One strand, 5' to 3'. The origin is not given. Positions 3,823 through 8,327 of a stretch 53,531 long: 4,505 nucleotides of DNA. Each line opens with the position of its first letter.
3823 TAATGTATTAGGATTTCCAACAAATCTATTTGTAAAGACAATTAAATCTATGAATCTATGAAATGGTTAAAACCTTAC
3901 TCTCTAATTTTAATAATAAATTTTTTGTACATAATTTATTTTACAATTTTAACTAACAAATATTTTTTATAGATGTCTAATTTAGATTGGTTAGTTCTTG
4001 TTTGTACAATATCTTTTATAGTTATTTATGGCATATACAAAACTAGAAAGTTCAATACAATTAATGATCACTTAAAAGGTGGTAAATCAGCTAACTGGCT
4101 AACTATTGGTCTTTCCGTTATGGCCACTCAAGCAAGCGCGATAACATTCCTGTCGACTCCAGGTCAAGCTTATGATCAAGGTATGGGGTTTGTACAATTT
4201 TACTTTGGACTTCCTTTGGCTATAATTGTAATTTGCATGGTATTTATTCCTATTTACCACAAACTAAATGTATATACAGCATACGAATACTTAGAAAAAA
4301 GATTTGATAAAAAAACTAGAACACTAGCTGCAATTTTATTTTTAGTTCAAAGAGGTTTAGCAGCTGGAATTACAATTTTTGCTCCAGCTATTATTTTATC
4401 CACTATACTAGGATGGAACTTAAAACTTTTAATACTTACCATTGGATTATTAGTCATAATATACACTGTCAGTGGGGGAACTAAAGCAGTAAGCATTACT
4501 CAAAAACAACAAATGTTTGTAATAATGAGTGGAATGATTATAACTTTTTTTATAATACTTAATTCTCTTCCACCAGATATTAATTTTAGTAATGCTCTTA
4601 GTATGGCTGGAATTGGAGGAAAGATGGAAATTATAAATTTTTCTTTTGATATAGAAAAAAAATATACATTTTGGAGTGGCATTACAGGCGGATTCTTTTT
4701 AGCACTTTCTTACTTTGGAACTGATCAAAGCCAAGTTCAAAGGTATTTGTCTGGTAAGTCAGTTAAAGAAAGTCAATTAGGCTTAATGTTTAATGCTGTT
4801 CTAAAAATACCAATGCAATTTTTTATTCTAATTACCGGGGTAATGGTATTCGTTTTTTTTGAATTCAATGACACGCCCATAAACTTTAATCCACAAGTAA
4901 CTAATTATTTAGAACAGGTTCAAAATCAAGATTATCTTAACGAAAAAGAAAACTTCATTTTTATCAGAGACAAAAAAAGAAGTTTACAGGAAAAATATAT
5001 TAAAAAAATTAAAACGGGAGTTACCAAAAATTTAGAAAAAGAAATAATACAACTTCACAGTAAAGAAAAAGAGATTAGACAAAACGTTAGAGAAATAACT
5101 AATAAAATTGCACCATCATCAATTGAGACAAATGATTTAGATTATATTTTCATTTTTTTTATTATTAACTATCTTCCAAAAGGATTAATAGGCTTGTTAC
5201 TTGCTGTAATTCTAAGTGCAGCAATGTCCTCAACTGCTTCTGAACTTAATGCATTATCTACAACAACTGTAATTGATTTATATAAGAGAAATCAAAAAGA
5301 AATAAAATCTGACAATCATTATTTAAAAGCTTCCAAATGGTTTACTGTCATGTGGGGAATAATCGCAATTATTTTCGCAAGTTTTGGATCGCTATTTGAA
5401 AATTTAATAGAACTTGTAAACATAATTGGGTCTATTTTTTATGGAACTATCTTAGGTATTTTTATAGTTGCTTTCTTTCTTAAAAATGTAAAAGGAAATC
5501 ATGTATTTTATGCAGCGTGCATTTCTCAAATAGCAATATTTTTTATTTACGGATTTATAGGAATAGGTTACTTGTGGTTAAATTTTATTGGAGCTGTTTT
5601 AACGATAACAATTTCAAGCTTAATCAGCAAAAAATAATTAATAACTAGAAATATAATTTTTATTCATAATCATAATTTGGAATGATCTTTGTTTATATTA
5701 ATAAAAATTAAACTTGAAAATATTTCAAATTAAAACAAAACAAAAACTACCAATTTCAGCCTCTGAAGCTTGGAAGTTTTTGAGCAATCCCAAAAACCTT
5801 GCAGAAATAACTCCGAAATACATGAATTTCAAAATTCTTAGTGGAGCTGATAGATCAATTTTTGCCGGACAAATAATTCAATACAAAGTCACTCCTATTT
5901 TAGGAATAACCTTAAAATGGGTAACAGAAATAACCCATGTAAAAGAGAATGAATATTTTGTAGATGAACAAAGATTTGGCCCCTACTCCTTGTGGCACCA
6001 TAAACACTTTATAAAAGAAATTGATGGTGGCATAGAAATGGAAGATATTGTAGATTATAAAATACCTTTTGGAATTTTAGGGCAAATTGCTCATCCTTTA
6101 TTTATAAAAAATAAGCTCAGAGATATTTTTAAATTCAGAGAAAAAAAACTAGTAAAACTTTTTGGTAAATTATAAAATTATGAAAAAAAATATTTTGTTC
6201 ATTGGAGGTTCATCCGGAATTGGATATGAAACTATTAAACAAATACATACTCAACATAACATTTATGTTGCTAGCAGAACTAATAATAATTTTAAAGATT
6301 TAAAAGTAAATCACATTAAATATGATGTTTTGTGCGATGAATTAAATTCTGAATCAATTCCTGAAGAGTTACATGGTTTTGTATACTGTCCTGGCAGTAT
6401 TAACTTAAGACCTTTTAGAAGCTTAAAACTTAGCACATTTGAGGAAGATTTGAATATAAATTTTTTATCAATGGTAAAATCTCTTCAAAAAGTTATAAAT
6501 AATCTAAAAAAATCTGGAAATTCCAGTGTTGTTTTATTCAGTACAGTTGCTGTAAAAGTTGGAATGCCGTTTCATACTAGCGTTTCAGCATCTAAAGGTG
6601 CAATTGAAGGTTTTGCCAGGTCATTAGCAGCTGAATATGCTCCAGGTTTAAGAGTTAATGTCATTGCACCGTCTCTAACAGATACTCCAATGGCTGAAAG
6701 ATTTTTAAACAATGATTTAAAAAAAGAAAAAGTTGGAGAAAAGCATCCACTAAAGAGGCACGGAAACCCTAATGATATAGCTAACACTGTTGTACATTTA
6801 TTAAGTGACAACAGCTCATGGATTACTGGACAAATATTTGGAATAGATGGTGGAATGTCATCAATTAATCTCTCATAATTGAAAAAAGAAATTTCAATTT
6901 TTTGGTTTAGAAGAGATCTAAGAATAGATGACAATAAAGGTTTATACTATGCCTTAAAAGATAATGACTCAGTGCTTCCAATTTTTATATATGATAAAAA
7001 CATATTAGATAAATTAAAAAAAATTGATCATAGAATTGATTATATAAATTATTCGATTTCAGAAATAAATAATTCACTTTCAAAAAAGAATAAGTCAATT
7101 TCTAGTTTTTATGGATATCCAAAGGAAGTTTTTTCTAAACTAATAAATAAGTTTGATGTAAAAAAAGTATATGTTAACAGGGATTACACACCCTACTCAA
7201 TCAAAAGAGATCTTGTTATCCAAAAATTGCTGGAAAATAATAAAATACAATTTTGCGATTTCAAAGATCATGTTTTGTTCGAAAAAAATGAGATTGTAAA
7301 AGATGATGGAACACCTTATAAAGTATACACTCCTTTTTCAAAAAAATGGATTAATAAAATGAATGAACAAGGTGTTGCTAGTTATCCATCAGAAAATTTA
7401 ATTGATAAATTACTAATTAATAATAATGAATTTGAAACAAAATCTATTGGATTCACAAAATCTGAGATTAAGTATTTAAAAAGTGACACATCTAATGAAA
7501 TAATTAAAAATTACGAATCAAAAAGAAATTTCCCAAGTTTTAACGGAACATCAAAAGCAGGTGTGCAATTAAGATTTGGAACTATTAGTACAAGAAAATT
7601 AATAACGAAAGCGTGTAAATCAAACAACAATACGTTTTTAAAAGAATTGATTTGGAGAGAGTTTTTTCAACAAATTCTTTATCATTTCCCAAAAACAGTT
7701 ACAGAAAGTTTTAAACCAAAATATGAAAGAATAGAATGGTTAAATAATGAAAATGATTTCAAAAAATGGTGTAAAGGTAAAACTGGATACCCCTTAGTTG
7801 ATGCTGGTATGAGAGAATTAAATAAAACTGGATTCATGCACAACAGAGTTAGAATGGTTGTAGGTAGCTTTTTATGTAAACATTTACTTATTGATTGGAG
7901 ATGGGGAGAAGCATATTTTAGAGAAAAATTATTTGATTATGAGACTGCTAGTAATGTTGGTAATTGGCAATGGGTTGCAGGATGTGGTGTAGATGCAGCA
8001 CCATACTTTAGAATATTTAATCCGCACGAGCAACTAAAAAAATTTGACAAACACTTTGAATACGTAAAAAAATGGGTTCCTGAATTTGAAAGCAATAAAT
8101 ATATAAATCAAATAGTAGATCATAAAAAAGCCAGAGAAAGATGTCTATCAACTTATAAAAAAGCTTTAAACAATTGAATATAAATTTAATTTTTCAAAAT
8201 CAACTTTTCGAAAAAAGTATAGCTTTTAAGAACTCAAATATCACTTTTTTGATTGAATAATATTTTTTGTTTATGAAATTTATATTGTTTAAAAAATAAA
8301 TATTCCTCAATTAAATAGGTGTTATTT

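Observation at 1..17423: Ten-gene housekeeping block present twice as a diverged, tail-to-tail mirror image (at least 8.2 kb per arm)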

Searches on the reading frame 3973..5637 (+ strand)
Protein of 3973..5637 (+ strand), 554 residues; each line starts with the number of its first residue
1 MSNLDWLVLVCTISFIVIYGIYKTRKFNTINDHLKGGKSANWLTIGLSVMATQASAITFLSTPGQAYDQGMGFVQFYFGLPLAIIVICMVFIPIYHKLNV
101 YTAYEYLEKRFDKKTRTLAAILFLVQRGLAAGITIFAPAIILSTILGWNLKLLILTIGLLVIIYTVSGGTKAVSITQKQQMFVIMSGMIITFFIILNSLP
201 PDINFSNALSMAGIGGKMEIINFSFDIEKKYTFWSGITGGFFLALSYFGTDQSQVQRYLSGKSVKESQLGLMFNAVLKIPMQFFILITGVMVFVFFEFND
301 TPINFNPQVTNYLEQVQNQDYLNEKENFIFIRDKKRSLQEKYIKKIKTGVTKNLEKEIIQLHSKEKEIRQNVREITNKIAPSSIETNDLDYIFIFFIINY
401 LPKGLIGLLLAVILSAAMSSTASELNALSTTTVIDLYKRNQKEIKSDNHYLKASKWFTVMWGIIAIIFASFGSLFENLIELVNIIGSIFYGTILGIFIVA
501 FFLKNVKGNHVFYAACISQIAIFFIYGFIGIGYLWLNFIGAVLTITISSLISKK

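Call 23: find_related_loci(query=A1, collection=genome_contigs, flank=10000)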
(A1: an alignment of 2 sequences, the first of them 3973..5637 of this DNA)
Query A1 (554 aa) in genome_contigs; peptide patterns used: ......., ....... (x = any residue, [..] = any of these).
600 stretches matched a pattern (row limit reached: there are more); 533 encode a relative of the query (tblastn E <= 1e-3); the best 80 are kept; 80 distinct loci.
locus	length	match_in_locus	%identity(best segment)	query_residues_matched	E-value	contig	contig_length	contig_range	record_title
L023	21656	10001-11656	84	1-552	0e+0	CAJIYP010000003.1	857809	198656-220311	MAG: Cryomorphaceae bacterium BACL29 MAG-121220-bin8 isolate FRAM18_bin219 genome assembly, contig: FRAM18_bin219-3, who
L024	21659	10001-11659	82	1-554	0e+0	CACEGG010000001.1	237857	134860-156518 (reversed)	uncultured Bacteroidetes bacterium isolate AG-390-M23 genome assembly, contig: AG-390-M23_NODE_1, whole genome shotgun s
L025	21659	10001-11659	80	1-553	0e+0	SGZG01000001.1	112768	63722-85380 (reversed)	MAG: Flavobacteriales bacterium isolate MED-G123 Flavobacteriales-MED-G123-C1, whole genome shotgun sequence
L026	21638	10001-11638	78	1-546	0e+0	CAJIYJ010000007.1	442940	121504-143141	MAG: uncultured Flavobacteriaceae bacterium isolate FRAM18_bin141 genome assembly, contig: FRAM18_bin141-7, whole genome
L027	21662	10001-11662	88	1-554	0e+0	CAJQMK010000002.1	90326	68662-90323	MAG: uncultured Flavobacteriaceae bacterium isolate 0.2_20180529_Bin_94_sub_1 genome assembly, contig: c_000000000238, w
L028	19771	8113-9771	71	1-553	0e+0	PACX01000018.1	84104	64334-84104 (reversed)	MAG: Flavobacteriaceae bacterium isolate NAT161 5584, whole genome shotgun sequence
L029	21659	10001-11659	88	1-553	0e+0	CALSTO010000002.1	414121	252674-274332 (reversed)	MAG: uncultured Flavobacteriaceae bacterium isolate W_MB115 genome assembly, contig: contig_8843_W_MB115, whole genome s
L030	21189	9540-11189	69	1-551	0e+0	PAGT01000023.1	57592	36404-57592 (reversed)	MAG: Flavobacteriales bacterium isolate MED779 80092, whole genome shotgun sequence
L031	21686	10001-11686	65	1-552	0e+0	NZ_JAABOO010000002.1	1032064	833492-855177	Leptobacterium flavescens strain KCTC 22160 Scaffold2_1, whole genome shotgun sequence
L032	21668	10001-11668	65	1-548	0e+0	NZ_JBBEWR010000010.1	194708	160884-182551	Ascidiimonas aurantiaca strain N5DA8-2C Scaffold8_1, whole genome shotgun sequence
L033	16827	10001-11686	65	1-552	0e+0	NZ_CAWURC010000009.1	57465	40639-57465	MAG: uncultured Flavobacterium sp. isolate HER22_SLC_100_bin_63 HER22_SLC_100_bin_63-read_5, whole genome shotgun sequen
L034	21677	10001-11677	64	1-551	0e+0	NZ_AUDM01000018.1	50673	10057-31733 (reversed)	Flavobacterium filum DSM 17961 H601DRAFT_scaffold00017.17_C, whole genome shotgun sequence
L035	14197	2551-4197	64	1-548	0e+0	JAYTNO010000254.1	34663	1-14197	MAG: Flavobacterium sp. isolate GFS_3957 GFS_3957_253, whole genome shotgun sequence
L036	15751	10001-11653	63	1-550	0e+0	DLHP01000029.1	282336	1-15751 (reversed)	MAG TPA_asm: Flavobacterium sp. UBA7665 UBA7665_contig_607, whole genome shotgun sequence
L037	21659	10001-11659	62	1-552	0e+0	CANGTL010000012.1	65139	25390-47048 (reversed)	MAG: Flavobacteriaceae bacterium isolate RE-15aug16-155 genome assembly, contig: RE-15aug16-C302, whole genome shotgun s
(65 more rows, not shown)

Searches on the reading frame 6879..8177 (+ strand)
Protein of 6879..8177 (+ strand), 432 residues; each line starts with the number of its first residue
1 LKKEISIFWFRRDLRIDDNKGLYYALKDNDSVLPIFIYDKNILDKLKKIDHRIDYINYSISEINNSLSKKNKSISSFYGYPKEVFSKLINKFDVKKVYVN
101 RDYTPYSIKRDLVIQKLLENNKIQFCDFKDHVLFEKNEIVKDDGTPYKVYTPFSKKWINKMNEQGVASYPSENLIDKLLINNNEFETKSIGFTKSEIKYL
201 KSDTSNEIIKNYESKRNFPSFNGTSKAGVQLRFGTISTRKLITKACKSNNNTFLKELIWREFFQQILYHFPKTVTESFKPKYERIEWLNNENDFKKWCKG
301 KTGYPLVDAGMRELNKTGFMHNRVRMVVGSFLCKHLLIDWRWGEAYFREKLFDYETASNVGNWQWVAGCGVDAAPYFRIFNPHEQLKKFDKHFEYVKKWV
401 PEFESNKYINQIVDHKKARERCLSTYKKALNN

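Call 6: find_encoding_contigs(protein=window:6879-8177:+, flank=10000, max_places=10)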
Protein window:6879-8177:+ (432 aa): 23 contigs read that carry it; 10 places shown.
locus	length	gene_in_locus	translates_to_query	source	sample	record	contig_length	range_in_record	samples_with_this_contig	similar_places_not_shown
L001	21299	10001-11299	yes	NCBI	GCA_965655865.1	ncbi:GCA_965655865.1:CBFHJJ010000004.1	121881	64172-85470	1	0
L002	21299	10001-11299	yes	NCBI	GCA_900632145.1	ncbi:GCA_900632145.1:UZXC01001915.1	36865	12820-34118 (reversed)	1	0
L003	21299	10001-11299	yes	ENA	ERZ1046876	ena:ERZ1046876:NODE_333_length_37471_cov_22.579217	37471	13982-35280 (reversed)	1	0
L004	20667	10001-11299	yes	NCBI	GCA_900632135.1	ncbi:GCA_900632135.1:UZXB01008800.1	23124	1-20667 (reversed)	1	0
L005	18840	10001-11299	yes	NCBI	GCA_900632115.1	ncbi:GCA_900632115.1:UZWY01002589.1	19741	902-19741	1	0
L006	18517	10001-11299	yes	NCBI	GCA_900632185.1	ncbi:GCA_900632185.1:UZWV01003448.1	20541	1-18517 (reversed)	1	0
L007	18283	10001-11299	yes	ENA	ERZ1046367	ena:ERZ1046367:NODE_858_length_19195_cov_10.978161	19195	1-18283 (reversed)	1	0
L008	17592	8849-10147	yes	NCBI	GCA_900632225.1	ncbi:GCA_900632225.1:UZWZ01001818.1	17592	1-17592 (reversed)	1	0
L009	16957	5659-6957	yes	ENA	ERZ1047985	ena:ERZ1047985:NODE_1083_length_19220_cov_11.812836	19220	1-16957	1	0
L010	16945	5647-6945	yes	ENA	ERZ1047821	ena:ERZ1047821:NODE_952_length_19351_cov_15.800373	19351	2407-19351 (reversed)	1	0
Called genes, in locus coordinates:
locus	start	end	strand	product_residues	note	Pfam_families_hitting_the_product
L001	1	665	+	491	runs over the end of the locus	PF00070:Pyr_redox (faint), PF01266:DAO (faint), PF01593:Amino_oxidase, PF13450:NAD_binding_8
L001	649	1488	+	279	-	PF00494:SQS_PSY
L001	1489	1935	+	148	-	PF04116:FA_hydroxylase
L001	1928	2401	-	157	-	PF00885:DMRL_synthase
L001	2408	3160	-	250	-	PF13181:TPR_8 (faint), PF13174:TPR_6 (faint), PF07719:TPR_2 (faint), PF00515:TPR_1 (faint)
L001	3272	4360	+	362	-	PF02463:SMC_N, PF13175:AAA_15, PF13476:AAA_23 (weak), PF13304:AAA_21 (faint)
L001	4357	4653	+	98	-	PF05258:DciA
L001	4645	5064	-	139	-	PF00334:NDK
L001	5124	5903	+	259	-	PF10728:DUF2520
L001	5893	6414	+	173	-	PF08282:Hydrolase_3 (faint)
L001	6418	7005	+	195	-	PF02545:Maf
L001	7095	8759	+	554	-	PF00474:SSF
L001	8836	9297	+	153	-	PF03364:Polyketide_cyc (faint)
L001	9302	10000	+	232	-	PF00106:adh_short, PF13561:adh_short_C2, PF23441:SDR (weak)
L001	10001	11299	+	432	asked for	PF00875:DNA_photolyase, PF03441:FAD_binding_7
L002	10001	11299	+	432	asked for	PF00875:DNA_photolyase, PF03441:FAD_binding_7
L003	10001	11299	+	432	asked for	PF00875:DNA_photolyase, PF03441:FAD_binding_7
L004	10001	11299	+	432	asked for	PF00875:DNA_photolyase, PF03441:FAD_binding_7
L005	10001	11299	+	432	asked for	PF00875:DNA_photolyase, PF03441:FAD_binding_7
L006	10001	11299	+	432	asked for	PF00875:DNA_photolyase, PF03441:FAD_binding_7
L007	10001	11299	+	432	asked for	PF00875:DNA_photolyase, PF03441:FAD_binding_7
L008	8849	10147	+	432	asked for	PF00875:DNA_photolyase, PF03441:FAD_binding_7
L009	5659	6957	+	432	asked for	PF00875:DNA_photolyase, PF03441:FAD_binding_7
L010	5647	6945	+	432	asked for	PF00875:DNA_photolyase, PF03441:FAD_binding_7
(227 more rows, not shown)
